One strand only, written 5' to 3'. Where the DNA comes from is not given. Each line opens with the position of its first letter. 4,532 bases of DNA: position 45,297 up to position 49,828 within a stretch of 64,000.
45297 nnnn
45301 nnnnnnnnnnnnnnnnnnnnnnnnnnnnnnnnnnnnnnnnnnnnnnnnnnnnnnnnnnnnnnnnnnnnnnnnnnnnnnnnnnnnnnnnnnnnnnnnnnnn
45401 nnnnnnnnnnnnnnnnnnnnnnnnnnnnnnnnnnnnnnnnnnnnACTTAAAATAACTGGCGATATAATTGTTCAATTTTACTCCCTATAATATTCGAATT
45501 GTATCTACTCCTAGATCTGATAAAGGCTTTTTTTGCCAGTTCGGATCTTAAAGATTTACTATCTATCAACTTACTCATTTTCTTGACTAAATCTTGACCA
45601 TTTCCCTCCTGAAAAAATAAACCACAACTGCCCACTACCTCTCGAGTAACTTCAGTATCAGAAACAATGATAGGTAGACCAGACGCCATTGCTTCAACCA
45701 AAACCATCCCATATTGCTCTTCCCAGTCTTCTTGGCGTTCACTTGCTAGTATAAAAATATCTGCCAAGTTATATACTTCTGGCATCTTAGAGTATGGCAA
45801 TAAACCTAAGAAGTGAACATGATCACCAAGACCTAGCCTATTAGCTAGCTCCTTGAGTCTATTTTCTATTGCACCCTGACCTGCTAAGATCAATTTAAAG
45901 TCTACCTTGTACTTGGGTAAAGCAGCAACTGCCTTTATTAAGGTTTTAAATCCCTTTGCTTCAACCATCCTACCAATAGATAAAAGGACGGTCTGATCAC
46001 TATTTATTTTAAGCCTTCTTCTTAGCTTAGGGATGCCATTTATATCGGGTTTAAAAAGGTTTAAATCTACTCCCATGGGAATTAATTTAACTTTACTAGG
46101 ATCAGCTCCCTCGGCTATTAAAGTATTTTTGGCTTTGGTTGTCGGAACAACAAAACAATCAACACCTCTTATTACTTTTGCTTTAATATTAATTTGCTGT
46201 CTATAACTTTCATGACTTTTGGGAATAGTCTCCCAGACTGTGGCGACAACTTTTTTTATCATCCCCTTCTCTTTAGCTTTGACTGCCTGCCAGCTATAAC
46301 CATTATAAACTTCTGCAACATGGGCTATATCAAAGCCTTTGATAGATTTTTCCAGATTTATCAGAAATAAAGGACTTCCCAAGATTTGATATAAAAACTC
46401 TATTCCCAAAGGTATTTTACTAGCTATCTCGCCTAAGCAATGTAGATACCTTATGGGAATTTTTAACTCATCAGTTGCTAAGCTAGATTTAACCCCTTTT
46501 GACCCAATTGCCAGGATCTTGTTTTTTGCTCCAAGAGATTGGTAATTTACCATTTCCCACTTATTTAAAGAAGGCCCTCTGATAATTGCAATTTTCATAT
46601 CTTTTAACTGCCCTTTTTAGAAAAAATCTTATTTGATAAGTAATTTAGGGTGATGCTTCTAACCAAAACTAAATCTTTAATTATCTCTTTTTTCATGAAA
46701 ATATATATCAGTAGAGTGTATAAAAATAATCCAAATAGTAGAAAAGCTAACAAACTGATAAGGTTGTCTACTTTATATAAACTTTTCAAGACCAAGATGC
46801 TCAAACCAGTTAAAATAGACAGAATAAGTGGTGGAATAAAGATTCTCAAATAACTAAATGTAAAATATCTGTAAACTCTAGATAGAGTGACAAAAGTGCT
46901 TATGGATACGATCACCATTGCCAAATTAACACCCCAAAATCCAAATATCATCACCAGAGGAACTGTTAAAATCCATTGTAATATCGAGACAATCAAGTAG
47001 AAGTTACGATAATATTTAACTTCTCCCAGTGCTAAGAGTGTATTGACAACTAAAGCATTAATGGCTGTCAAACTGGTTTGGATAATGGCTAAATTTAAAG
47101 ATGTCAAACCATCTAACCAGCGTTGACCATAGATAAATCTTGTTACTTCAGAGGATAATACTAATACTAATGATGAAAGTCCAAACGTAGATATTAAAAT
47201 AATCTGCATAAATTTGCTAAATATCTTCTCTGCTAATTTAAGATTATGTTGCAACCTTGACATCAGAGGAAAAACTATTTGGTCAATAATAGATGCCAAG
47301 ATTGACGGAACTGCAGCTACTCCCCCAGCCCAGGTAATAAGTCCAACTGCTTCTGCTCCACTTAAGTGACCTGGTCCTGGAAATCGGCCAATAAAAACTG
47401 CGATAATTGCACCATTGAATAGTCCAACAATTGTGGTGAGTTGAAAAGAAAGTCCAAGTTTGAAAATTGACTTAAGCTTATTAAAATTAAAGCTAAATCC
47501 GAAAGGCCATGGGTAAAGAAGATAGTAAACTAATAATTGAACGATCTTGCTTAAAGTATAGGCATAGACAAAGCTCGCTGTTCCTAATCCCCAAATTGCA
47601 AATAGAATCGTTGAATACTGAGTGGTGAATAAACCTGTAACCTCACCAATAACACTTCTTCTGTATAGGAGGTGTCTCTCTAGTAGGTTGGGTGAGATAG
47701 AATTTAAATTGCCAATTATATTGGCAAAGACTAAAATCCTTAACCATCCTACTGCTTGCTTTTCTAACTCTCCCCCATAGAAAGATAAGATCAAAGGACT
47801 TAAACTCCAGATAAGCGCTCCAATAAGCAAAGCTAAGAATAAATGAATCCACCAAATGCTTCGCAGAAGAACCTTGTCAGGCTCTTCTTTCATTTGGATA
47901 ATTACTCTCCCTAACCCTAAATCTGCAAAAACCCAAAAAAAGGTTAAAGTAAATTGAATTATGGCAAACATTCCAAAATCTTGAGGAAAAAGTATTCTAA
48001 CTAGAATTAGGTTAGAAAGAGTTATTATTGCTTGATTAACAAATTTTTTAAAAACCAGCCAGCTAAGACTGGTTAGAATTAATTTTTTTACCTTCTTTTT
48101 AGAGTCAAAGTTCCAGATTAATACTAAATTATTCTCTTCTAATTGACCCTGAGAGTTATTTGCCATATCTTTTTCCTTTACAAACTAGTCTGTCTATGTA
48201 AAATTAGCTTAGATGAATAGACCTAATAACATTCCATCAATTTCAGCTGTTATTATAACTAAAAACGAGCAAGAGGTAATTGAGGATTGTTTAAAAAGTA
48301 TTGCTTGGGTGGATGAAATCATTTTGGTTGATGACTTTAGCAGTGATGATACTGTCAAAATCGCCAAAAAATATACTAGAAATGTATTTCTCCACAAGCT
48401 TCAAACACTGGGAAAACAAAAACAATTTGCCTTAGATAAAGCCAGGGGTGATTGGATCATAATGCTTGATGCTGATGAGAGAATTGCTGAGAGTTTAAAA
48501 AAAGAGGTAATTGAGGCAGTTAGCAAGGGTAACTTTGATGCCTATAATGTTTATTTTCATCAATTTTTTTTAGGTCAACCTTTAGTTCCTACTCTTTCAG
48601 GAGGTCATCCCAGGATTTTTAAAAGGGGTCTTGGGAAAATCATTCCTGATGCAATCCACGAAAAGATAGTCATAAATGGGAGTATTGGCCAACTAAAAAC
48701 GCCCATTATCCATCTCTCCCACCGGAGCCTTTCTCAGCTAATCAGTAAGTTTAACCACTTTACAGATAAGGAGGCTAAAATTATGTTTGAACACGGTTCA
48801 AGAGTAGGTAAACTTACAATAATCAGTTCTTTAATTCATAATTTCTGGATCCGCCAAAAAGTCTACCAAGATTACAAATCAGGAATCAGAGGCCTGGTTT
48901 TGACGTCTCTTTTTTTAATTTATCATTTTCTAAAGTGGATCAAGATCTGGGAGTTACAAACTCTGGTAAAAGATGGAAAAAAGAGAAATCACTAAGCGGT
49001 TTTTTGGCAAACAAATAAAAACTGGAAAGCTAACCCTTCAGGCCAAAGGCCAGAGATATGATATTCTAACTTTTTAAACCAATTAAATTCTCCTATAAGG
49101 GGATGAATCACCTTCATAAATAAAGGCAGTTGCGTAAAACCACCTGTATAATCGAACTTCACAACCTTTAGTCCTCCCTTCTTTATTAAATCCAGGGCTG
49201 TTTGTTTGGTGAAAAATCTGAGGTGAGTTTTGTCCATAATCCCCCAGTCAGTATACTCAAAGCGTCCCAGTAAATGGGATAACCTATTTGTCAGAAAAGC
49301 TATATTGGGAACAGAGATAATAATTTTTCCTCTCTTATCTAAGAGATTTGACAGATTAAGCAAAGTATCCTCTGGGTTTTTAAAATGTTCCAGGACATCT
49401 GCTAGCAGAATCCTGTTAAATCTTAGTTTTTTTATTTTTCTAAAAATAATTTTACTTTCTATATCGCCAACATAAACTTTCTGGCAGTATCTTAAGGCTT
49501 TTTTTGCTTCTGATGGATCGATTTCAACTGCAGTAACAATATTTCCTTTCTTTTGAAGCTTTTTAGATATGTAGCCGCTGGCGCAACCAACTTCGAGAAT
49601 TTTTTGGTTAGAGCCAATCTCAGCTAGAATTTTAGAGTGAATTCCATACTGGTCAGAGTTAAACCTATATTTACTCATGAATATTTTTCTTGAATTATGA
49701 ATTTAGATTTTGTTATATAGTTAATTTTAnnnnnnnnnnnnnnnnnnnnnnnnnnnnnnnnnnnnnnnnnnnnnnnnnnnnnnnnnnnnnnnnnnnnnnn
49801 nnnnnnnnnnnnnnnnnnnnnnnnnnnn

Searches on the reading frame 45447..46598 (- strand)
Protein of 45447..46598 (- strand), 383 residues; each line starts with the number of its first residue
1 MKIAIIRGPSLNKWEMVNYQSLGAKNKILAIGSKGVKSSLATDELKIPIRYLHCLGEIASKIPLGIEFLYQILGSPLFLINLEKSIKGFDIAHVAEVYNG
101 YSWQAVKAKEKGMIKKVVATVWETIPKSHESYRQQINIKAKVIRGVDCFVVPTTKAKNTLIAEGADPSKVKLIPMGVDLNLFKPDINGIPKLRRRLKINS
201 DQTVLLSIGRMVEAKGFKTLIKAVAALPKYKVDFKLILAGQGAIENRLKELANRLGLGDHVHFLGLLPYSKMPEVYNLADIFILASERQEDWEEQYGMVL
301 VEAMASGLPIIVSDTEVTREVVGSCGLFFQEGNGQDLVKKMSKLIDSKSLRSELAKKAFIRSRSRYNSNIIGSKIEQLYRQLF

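Call 45: search_protein_families(library=pfam, proteins=[window:45447-46598:-], max_evalue=0.00001)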
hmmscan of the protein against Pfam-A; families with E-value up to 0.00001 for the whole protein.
window:45447-46598:- (383 aa): 5 families
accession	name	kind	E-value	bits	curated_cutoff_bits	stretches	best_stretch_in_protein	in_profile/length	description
PF00534.26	Glycos_transf_1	-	1.4e-40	139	26.4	1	190-358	3-169/172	Glycosyl transferases group 1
PF13692.12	Glyco_trans_1_4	-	1e-29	104.1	27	1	203-346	2-141/142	Glycosyl transferases group 1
PF13439.12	Glyco_transf_4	-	2.9e-09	37.6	28.5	1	70-180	52-169/170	Glycosyltransferase Family 4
PF13524.12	Glyco_trans_1_2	-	6e-07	29.9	25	1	235-368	16-135/144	Glycosyl transferase-like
PF20706.3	GT4-conflict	-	1.5e-06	27.9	26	1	193-314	189-312/385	Family 4 Glycosyltransferase in conflict systems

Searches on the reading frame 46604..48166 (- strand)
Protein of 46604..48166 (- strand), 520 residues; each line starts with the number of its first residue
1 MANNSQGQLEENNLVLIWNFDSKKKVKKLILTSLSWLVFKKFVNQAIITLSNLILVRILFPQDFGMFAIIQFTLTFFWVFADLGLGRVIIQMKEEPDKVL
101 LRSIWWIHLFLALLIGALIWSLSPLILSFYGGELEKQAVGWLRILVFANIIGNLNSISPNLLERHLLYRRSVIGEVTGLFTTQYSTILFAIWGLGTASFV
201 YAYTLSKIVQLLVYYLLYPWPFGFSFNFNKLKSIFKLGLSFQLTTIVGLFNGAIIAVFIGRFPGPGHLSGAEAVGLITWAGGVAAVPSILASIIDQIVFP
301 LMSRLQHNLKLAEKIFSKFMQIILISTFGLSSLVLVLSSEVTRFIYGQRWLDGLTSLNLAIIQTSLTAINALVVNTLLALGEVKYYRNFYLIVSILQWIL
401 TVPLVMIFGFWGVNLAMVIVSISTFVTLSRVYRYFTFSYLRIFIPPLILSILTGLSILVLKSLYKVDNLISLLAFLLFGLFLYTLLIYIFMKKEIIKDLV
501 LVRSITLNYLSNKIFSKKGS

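Call 45: search_protein_families(library=pfam, proteins=[window:46604-48166:-], max_evalue=0.00001)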
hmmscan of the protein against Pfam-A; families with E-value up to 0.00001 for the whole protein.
window:46604-48166:- (520 aa): 2 families
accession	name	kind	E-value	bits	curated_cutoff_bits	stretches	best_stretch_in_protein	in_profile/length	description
PF13440.11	Polysacc_synt_3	-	5.9e-44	150.9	23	1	54-352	1-290/293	Polysaccharide biosynthesis protein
PF01943.22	Polysacc_synt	-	1.4e-14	54.6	28.2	1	33-306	4-274/274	Polysaccharide biosynthesis protein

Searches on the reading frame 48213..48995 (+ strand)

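Call 45: search_protein_families(library=pfam, proteins=[window:48213-48995:+], max_evalue=0.00001)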
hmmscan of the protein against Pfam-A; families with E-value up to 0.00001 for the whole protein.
window:48213-48995:+ (260 aa): 1 family
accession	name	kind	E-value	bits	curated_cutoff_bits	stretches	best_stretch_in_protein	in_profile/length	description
PF00535.33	Glycos_transf_2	-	2e-20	73.8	23.3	1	11-113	1-113/168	Glycosyl transferase family 2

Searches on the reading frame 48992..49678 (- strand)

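Call 46: search_protein_families(library=pfam, proteins=[window:48992-49678:-], max_evalue=0.00001)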
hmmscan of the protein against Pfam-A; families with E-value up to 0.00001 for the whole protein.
window:48992-49678:- (228 aa): 7 families
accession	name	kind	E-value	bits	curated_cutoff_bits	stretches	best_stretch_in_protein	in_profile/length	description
PF13489.12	Methyltransf_23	-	4.8e-17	62.6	27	1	16-173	15-162/164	Methyltransferase domain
PF08241.18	Methyltransf_11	-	6.2e-10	40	21.2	1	28-121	1-95/95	Methyltransferase domain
PF13847.12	Methyltransf_31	-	1.8e-09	37.8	27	1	22-125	2-113/145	Methyltransferase domain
PF08242.18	Methyltransf_12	-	1.2e-08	36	30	1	28-118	1-97/98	Methyltransferase domain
PF07021.18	MetW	-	2.6e-07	30.9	21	1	16-136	6-122/193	Methionine biosynthesis protein MetW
PF13649.12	Methyltransf_25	-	6.5e-06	27.2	27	0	27-117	1-97/97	Methyltransferase domain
PF08003.17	Methyltransf_9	-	9.3e-06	25.3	23.8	0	23-122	115-218/315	Protein of unknown function (DUF1698)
